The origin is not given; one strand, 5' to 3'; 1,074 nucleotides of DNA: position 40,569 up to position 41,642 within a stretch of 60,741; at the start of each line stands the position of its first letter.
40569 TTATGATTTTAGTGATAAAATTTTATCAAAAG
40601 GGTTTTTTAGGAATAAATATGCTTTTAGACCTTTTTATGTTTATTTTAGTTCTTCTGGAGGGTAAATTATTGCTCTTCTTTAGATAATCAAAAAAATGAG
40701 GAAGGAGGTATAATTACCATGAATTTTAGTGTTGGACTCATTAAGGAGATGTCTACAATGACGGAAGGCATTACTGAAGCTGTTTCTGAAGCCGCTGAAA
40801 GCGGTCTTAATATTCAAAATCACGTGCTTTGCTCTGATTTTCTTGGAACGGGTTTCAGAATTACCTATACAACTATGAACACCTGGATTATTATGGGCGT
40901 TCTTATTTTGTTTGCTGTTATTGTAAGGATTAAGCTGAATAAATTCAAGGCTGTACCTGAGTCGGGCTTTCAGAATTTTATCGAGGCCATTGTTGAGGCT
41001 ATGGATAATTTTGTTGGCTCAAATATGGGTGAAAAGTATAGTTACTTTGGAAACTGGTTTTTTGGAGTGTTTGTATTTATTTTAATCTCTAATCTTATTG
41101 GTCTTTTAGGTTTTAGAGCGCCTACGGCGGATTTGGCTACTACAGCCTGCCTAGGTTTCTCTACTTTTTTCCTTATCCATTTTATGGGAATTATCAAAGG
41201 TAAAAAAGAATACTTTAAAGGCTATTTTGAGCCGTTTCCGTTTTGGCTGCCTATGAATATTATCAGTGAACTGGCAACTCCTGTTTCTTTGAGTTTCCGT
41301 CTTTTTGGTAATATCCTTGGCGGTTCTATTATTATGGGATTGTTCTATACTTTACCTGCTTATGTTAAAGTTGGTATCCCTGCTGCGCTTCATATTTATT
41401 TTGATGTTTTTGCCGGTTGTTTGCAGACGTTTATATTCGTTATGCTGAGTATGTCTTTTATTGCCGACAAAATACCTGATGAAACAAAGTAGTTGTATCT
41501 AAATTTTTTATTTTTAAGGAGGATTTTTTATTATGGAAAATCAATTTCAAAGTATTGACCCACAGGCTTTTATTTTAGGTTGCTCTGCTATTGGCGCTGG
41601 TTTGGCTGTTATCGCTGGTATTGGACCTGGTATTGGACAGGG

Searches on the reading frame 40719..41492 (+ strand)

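Call 69: search_protein_families(library=pfam, proteins=[window:40719-41492:+], max_evalue=0.00001)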
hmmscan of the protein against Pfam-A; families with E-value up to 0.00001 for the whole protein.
window:40719-41492:+ (257 aa): 1 family
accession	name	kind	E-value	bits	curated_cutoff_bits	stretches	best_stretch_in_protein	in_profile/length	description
PF00119.25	ATP-synt_A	-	6.4e-49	167.2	33.9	1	54-248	3-216/217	ATP synthase A chain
